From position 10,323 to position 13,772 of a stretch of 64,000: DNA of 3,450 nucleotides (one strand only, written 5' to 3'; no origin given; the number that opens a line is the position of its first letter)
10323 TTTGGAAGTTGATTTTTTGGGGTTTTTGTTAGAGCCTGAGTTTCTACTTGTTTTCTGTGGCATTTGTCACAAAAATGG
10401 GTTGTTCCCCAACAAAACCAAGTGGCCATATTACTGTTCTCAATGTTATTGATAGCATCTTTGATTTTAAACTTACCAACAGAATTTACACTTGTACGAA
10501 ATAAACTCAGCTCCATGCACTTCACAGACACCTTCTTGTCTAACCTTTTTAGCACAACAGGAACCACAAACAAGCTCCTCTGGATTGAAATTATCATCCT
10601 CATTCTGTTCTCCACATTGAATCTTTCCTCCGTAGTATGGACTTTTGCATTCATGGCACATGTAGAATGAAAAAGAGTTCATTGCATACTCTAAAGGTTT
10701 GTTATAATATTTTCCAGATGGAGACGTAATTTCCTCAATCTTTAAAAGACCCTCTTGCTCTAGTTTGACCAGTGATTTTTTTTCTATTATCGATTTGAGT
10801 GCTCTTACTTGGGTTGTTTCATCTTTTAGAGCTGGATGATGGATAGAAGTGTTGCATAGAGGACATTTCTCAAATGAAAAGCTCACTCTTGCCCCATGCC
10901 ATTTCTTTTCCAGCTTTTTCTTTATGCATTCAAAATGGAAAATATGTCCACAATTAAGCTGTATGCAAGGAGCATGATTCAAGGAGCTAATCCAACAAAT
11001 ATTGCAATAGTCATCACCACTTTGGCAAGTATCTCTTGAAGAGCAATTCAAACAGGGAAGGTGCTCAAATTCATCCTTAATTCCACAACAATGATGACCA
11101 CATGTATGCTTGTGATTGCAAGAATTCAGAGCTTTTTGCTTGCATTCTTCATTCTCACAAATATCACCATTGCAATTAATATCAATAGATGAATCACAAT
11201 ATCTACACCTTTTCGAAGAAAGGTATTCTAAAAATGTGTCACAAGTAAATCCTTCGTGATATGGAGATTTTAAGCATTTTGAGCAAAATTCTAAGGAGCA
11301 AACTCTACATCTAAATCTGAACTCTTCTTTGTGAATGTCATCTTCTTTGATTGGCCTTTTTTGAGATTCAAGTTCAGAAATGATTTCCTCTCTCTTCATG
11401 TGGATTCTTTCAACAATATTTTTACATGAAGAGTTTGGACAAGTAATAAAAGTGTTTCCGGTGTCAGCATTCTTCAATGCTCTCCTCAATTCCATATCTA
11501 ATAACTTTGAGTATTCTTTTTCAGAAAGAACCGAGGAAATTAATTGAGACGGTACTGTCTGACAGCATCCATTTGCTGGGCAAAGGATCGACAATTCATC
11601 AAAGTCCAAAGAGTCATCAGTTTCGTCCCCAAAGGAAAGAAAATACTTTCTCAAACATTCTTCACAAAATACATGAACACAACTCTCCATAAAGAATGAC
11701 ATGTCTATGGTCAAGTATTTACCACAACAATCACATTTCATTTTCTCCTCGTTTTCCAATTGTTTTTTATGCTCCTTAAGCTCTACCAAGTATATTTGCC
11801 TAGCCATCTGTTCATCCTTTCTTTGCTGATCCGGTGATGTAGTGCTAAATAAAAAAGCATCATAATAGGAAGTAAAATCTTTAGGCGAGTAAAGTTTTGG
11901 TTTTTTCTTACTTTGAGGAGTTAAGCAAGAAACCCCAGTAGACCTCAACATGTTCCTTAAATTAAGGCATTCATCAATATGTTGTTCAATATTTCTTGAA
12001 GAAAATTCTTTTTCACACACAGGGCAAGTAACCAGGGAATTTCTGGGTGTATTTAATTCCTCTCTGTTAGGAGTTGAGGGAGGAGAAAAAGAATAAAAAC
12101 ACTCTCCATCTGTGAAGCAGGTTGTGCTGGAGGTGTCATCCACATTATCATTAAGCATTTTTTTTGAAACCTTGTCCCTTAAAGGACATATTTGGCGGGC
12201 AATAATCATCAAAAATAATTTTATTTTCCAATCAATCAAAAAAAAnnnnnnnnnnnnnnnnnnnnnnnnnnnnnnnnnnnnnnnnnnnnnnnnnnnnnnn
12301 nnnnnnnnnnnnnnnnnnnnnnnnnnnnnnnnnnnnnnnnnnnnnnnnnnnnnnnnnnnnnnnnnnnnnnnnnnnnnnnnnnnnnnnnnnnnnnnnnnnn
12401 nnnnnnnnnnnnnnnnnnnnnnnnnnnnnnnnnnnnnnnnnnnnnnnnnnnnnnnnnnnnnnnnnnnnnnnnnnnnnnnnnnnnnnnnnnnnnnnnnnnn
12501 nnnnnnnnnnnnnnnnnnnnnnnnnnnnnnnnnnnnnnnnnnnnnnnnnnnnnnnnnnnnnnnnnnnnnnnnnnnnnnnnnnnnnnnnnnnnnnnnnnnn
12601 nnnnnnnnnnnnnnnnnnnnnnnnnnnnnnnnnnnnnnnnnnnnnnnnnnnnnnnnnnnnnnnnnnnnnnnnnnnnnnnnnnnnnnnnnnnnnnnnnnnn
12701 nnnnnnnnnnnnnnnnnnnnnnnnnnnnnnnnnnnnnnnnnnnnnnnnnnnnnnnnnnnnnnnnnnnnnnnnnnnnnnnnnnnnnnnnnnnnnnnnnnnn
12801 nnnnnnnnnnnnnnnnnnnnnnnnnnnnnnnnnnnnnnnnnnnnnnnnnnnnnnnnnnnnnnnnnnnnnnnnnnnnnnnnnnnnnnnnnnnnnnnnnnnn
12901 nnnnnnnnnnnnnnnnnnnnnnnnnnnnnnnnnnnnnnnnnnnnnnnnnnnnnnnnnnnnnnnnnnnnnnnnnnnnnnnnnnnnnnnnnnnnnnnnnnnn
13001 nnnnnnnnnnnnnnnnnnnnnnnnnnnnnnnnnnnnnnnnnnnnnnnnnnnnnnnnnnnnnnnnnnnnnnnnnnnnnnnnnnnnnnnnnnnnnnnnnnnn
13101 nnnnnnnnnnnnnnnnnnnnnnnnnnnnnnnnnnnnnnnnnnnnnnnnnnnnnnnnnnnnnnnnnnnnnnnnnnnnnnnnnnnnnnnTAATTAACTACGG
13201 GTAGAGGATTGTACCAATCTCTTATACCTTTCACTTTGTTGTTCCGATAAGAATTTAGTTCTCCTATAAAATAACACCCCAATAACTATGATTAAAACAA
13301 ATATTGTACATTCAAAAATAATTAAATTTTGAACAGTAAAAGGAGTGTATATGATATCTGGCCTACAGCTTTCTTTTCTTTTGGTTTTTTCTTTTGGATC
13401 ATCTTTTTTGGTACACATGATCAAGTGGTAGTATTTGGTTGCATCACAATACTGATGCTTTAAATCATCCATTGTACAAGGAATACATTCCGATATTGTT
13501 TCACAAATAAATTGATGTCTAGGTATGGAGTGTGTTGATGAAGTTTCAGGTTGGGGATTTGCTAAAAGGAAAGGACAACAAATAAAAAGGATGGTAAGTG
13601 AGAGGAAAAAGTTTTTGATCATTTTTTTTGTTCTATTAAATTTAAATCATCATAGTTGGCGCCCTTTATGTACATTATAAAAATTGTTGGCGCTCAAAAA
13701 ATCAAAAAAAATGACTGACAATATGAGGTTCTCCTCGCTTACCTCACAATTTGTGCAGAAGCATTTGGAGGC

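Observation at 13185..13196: Convergent genes with directly abutting stop codons (TAA|TTA)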

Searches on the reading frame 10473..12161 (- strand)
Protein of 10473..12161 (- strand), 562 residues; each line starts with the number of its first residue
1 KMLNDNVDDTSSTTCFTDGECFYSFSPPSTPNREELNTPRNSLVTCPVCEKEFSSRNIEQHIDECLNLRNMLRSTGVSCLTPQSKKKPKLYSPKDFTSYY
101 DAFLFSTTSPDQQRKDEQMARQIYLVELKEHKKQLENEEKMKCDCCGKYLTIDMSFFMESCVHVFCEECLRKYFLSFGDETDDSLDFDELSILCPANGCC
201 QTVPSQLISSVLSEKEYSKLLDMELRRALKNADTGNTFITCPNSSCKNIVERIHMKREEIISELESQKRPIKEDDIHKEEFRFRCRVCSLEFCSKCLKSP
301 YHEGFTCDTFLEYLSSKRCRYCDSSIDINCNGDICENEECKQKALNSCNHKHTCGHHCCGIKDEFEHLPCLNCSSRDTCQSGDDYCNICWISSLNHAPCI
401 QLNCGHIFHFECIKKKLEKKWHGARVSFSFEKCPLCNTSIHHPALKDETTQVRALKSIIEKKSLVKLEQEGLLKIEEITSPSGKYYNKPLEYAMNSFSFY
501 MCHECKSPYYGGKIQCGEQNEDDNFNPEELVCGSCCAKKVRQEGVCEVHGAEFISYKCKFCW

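Call 3: search_protein_families(library=pfam, proteins=[window:10473-12161:-], max_evalue=0.1)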
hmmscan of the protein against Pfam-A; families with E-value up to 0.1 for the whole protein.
window:10473-12161:- (562 aa): 5 families
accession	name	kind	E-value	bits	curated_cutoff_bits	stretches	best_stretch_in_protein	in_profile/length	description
PF01485.27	IBR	-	9.3e-07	29.3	24.3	1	226-307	9-65/65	IBR domain, a half RING-finger domain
PF13639.12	zf-RING_2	-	5.5e-06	27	27.3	1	385-437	2-44/44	Ring finger domain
PF14634.12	zf-RING_5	-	2.7e-05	24.5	27.9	2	386-438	2-43/43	zinc-RING finger domain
PF13445.12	zf-RING_UBOX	-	0.0026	18.2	25.2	2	386-422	1-27/39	RING-type zinc-finger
PF22586.1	ANCHR-like_BBOX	-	0.035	14.7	27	1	275-299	3-27/39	ANCHR-like B-box zinc-binding domain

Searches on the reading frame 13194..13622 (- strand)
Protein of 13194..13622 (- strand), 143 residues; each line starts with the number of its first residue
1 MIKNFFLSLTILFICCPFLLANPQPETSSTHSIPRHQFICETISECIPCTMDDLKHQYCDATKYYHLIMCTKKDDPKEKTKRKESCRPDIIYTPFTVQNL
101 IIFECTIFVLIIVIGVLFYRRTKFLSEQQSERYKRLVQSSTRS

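Call 3: search_protein_families(library=pfam, proteins=[window:13194-13622:-], max_evalue=0.1)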
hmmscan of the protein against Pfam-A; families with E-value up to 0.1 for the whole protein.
window:13194-13622:- (143 aa): 1 family
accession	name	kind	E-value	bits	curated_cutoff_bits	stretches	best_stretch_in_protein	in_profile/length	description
PF05439.17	JTB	-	6.9e-07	29.8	22.1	1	41-135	19-108/110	Jumping translocation breakpoint protein (JTB)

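Call 5: find_homologous_proteins(query=window:13194-13622:-, max_evalue=0.01)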
Query window:13194-13622:- (143 aa): 4 proteins with E <= 0.01 among 12 candidates.
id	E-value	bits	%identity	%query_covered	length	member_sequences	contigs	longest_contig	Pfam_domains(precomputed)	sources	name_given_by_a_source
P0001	5.7e-91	320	100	100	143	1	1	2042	PF05439.18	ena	-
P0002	3.1e-40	155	53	95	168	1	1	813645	PF05439.18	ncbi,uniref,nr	ncbi:hypothetical protein C9374_011291 [Naegleria lovaniensis]|uniref:Uncharacterized protein n=1 Ta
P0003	1.2e-38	150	64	70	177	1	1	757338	PF05439.18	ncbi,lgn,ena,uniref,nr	ncbi:hypothetical protein FDP41_005770 [Naegleria fowleri]|uniref:Uncharacterized protein n=1 Tax=Na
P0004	7.5e-35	138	54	82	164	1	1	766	PF05439.18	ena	-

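Call 6: find_encoding_contigs(protein=P0001, flank=5000)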
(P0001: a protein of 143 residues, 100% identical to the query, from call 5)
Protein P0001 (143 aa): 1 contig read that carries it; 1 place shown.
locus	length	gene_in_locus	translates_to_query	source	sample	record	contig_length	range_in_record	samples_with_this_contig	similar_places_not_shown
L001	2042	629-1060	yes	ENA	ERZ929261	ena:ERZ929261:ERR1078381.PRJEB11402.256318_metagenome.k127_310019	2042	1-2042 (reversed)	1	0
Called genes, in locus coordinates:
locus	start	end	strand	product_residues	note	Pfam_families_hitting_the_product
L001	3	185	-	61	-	?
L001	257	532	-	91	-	-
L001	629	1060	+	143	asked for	PF05439:JTB (weak)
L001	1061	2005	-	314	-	PF00153:Mito_carr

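Call 7: find_encoding_contigs(protein=P0002, flank=5000)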
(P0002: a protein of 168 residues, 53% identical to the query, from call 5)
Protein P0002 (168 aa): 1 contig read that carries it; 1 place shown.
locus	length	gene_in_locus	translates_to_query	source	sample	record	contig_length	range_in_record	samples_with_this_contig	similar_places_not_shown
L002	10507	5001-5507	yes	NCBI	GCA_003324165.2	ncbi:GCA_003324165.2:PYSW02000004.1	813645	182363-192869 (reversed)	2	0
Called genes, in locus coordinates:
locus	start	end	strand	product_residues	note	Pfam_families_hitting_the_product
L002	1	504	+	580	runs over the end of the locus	PF00795:CN_hydrolase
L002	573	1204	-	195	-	PF01575:MaoC_dehydratas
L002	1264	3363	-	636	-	PF17177:PPR_long (faint), PF13041:PPR_2, PF13812:PPR_3 (faint)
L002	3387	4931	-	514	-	-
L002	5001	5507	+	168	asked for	PF05439:JTB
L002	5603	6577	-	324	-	PF00153:Mito_carr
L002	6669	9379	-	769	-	PF13520:AA_permease_2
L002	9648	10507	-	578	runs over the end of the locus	PF00067:p450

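Call 8: find_encoding_contigs(protein=P0003, flank=5000)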
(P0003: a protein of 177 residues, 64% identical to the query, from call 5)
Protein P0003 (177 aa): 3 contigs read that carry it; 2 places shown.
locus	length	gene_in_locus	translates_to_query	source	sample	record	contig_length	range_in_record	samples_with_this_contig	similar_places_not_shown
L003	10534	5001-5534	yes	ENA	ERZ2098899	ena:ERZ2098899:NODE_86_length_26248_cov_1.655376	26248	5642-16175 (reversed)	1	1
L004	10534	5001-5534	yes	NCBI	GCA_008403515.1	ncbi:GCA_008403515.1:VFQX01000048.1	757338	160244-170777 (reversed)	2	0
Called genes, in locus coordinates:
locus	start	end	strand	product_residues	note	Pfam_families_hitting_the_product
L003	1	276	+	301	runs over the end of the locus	-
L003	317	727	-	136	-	PF01575:MaoC_dehydratas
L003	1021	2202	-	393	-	-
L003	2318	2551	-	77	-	PF13041:PPR_2, PF13812:PPR_3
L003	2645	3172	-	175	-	-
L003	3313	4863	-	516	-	-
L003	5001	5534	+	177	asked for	PF05439:JTB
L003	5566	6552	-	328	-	PF00153:Mito_carr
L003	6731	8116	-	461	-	PF13520:AA_permease_2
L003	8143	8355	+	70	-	-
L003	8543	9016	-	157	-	-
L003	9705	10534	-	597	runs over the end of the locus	PF00067:p450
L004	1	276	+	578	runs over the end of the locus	PF00795:CN_hydrolase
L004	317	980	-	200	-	PF01575:MaoC_dehydratas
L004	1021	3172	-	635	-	PF13041:PPR_2, PF13812:PPR_3 (weak)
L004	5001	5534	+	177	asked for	PF05439:JTB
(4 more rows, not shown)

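Call 9: find_encoding_contigs(protein=P0004, flank=5000)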
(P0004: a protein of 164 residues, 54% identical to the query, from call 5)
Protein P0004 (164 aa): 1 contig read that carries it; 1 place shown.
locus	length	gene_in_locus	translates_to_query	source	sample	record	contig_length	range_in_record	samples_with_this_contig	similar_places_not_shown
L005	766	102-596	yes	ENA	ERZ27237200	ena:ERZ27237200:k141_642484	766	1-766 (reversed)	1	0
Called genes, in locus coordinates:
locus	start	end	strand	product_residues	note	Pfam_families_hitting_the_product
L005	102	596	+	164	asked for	PF05439:JTB (weak)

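Call 35: search_protein_families(library=pfam, alignment_id=A1, max_evalue=0.01)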
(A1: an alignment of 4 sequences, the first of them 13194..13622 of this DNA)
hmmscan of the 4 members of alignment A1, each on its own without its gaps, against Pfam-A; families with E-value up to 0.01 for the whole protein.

A. member 1, window:13194-13622:- (143 aa): 1 family
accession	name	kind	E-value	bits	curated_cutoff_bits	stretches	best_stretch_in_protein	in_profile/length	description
PF05439.17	JTB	-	6.9e-07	29.8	22.1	1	41-135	19-108/110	Jumping translocation breakpoint protein (JTB)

B. families by the number of members that match (of 4 scanned): 1 family
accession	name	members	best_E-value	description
PF05439.17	JTB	4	6e-08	Jumping translocation breakpoint protein (JTB)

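Call 36: search_solved_structures(query=A1, max_evalue=1, show_alignments=1)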
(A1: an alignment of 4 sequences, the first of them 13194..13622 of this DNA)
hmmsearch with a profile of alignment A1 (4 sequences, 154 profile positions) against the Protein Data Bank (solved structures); distinct sequences matched with E-value up to 1: 1.
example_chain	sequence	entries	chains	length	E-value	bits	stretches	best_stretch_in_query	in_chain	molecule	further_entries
8gy7_P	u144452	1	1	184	1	12.4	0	7-61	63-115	Melanocortin-2 receptor accessory protein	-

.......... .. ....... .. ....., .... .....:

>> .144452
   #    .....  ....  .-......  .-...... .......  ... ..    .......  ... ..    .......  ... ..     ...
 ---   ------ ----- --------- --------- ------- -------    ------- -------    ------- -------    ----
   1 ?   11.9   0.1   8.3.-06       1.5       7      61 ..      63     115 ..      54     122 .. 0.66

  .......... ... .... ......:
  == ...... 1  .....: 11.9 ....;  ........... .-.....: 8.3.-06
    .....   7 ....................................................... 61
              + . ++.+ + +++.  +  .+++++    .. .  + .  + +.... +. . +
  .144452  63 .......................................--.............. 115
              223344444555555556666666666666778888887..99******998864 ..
